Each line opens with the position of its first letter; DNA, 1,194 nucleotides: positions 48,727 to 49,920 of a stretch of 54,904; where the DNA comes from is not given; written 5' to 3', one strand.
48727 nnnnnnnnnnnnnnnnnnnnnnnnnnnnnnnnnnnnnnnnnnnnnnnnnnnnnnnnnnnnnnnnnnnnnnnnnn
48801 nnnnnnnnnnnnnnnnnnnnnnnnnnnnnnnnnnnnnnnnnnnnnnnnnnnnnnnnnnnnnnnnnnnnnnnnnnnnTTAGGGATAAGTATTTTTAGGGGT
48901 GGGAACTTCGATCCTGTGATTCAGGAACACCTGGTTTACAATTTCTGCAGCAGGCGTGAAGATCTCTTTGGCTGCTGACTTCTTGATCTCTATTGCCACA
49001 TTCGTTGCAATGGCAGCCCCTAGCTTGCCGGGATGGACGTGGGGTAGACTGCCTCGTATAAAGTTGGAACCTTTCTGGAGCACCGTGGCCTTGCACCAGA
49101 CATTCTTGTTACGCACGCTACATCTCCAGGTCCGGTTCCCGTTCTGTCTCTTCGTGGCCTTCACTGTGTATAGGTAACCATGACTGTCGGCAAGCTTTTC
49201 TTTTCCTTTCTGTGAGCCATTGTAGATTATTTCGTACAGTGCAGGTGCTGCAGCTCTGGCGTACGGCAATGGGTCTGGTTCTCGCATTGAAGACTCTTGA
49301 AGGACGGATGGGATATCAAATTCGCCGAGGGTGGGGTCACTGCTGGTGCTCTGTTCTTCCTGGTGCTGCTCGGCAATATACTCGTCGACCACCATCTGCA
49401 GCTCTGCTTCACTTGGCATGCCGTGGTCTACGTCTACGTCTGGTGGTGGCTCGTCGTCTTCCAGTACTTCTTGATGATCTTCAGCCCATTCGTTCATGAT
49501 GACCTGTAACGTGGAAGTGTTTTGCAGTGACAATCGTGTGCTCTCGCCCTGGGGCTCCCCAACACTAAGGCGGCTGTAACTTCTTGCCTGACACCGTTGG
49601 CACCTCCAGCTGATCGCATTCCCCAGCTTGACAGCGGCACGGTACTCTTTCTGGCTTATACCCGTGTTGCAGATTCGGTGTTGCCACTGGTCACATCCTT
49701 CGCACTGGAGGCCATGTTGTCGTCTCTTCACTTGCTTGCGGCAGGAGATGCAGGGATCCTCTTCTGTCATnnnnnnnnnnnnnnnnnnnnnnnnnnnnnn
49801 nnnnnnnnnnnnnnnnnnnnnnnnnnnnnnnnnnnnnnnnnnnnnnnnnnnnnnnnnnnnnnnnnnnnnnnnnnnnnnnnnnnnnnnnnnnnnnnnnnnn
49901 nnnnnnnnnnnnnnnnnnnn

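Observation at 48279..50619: Long-TIR element carrying only a PHD + FLYWCH-like zinc-finger ORF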

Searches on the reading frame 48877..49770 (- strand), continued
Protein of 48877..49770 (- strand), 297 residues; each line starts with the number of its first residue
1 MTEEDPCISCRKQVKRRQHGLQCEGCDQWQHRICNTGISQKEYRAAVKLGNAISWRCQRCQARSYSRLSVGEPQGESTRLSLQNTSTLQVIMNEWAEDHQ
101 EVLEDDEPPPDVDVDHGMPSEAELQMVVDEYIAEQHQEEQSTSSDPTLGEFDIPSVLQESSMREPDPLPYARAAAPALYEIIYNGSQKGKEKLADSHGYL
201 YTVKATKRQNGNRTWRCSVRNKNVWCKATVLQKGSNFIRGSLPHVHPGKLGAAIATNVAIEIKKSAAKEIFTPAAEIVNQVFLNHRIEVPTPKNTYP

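Call 61: fold_search(model_id=the predicted structure, library=pdb)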
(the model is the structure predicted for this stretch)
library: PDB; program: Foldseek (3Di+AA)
matches with E <= 10: 316; with E <= 0.001: 0
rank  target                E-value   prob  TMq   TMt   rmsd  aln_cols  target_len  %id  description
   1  2vpg_C                8.3e-03  1.00  0.18  0.74   2.2        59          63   34  Decoding of methylated histone H3 tail by the Pygo-BCL9 Wnt signaling complex (released 2008-06-17)
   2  2vpd_A                8.8e-03  1.00  0.18  0.78   2.3        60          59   33  Decoding of methylated histone H3 tail by the Pygo-BCL9 Wnt signaling complex (released 2008-06-17)
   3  2vpd_C                1.2e-02  1.00  0.17  0.67   3.0        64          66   30  Decoding of methylated histone H3 tail by the Pygo-BCL9 Wnt signaling complex (released 2008-06-17)
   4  2vpe_C                1.7e-02  1.00  0.17  0.72   2.2        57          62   33  Decoding of methylated histone H3 tail by the Pygo-BCL9 Wnt signaling complex (released 2008-06-17)
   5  2vp7_A                2.0e-02  1.00  0.17  0.67   2.4        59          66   30  Decoding of methylated histone H3 tail by the Pygo-BCL9 Wnt signaling complex (released 2008-06-17)
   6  2vpe_A                2.6e-02  1.00  0.17  0.74   2.2        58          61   34  Decoding of methylated histone H3 tail by the Pygo-BCL9 Wnt signaling complex (released 2008-06-17)
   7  1wem_MODEL_1_A        2.6e-02  1.00  0.16  0.50   5.3        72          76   25  Solution structure of PHD domain in death inducer-obliterator 1(DIO-1) (released 2004-11-25)
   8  3zpv_E                3.1e-02  1.00  0.17  0.73   1.8        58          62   31  Crystal structure of Drosophila Pygo PHD finger in complex with Legless HD1 domain (released 2013-10-30)
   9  6mlc_B                3.1e-02  1.00  0.15  0.45   3.4        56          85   25  PHD6 domain of MLL3 in complex with histone H4 (released 2018-10-24)
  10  2dx8_A                3.3e-02  1.00  0.17  0.76   2.3        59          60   36  Crystal Structure Analysis of the PHD domain of the Transcription Coactivator Pygophus (released 2007-05-15)
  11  2vpb_A                3.5e-02  1.00  0.17  0.76   2.3        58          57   33  Decoding of methylated histone H3 tail by the Pygo-BCL9 Wnt signaling complex (released 2008-06-17)
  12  3zpv_1                3.7e-02  1.00  0.17  0.74   1.8        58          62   31  Crystal structure of Drosophila Pygo PHD finger in complex with Legless HD1 domain (released 2013-10-30)
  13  3zpv_5                3.9e-02  1.00  0.17  0.73   1.8        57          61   32  Crystal structure of Drosophila Pygo PHD finger in complex with Legless HD1 domain (released 2013-10-30)
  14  2f6j_B                4.2e-02  1.00  0.17  0.29   2.3        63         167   24  Crystal structure of PHD finger-linker-bromodomain fragment of human BPTF in the H3(1-15)K4me3 bound state (released 2006-07-11)
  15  2ri7_A                4.4e-02  0.99  0.18  0.31   8.6        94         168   19  Crystal structure of PHD finger-linker-bromodomain Y17E mutant from human BPTF in the H3(1-9)K4ME2 bound state (released 2007-12-11)
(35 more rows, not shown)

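Call 63: search_protein_families(library=pfam, proteins=[P0097, P0104, P0146, P0044, P0046, P0016, P0012, L003:6996-7988:+], max_evalue=0.01)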
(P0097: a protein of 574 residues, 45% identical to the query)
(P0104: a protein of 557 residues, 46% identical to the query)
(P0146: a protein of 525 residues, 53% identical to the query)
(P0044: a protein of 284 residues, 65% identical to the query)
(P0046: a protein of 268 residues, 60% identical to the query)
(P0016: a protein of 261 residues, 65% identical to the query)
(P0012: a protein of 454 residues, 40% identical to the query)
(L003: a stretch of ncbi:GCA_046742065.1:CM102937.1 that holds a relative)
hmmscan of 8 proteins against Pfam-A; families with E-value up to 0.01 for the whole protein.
P0097 (574 aa): 4 families
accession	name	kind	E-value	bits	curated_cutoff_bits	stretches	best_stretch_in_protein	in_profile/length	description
PF10551.15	MULE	-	3.4e-12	47.1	27.6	1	295-392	2-98/99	MULE transposase domain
PF04500.22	FLYWCH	-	3e-05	24.5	23.6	1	120-178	4-62/62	FLYWCH zinc finger domain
PF00628.35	PHD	-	0.00037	20.9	24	1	8-61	1-47/47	PHD-finger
PF14446.12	Prok-RING_1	-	0.0025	18.1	29.1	1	7-37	6-36/54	Prokaryotic RING finger family 1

P0104 (557 aa): 2 families
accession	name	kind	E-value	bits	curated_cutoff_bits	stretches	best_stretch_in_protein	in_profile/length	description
PF10551.15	MULE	-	1.3e-08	35.6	27.6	1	285-378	2-95/99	MULE transposase domain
PF00628.35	PHD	-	0.0075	16.7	24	1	9-62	1-47/47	PHD-finger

P0146 (525 aa): 2 families
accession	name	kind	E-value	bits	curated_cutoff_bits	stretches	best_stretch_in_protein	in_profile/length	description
PF10551.15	MULE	-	3.1e-10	40.8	27.6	1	364-460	2-97/99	MULE transposase domain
PF04500.22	FLYWCH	-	1.5e-06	28.7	23.6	1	190-249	3-62/62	FLYWCH zinc finger domain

P0044 (284 aa): 1 family
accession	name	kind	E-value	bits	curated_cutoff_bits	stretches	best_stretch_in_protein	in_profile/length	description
PF10551.15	MULE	-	1e-09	39.1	27.6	1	11-105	2-97/99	MULE transposase domain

P0046 (268 aa): 1 family
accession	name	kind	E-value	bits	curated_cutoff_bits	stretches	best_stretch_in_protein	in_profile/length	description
PF10551.15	MULE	-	9.9e-12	45.6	27.6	1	11-107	2-98/99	MULE transposase domain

P0016 (261 aa): 2 families
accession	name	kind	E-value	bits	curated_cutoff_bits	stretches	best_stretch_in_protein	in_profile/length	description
PF10551.15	MULE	-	1.6e-11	45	27.6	1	162-257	2-97/99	MULE transposase domain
PF04500.22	FLYWCH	-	0.0049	17.4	23.6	1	3-43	21-62/62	FLYWCH zinc finger domain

P0012 (454 aa): 5 families
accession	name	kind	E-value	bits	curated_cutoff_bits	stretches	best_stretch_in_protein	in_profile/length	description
PF10551.15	MULE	-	9.6e-12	45.6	27.6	1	306-400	2-96/99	MULE transposase domain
PF04500.22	FLYWCH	-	0.00045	20.8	23.6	1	135-191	5-62/62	FLYWCH zinc finger domain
PF01610.23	DDE_Tnp_ISL3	-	0.00074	19.8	23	1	341-410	28-96/240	Transposase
PF21056.3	ZSWIM1-3_RNaseH-like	-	0.0086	16.5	27.2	0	287-393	23-127/128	Zinc finger SWIM domain-containing protein 1/3, RNaseH-like domain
PF00628.35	PHD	-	0.0091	16.4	24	1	5-35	1-30/47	PHD-finger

L003:6996-7988:+ (331 aa): 1 family
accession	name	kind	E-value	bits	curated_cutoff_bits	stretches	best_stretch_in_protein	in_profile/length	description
PF10551.15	MULE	-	1.4e-12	48.3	27.6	1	52-147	2-97/99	MULE transposase domain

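Call 77: search_protein_representatives(protein=window:48880-49770:-)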
Query: 297 residues. Proteins with E-value up to 0.001 (for the whole library): 1779; up to 1e-10: 573; up to 1e-30: 28. The best 150 are listed.
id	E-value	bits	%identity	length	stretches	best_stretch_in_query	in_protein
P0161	2.5e-153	526.0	34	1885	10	172-293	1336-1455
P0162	7.5e-84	298.0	32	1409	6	4-279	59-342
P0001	1.1e-69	251.5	55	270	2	135-285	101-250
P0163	8.4e-61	222.3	35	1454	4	162-285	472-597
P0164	1.2e-45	172.6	37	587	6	175-248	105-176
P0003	1.7e-43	165.5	60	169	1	146-282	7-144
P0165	3.3e-41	158.0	55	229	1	126-284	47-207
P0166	1.1e-39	153.0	55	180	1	145-284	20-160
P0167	1.2e-39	152.9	33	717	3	175-286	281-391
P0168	2.0e-39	152.2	39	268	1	7-283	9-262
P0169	5.3e-38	147.5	58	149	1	159-284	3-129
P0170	1.2e-37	146.3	41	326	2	150-286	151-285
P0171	5.9e-37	144.1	36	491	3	161-292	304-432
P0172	2.1e-36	142.3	42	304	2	144-285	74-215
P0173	5.4e-36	140.9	43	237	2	134-253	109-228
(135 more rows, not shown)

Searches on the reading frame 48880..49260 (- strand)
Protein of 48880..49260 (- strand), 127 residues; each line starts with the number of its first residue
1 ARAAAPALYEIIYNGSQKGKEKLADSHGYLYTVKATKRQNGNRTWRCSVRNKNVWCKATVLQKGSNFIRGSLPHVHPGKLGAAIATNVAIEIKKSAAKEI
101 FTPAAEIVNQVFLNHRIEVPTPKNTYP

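Call 75: predict_structure(alignment_id=A2)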
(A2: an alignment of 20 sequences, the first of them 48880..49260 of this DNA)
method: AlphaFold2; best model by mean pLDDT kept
length: 127 residues; sequences in the alignment: 20
mean_pLDDT: 87.2   pTM: 0.73
mean pLDDT of the five models: 87.2, 84.7, 84.6, 82.8, 81.1
residues with pLDDT >= 90: 86; 70-90: 28; 50-70: 11; < 50: 2
segments of 3 or more residues with pLDDT < 50: none
pLDDT, mean of each block of 10 residues (from residue 1): 72 84 94 83 93 94 94 94 91 93 94 81 58
secondary structure, 60 per line:
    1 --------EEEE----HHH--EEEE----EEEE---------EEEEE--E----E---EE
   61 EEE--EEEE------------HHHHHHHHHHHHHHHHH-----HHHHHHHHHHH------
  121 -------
elements in order: E9-12 E22-25 E30-33 E43-47 E59-63 E66-69 H82-98 H104-114
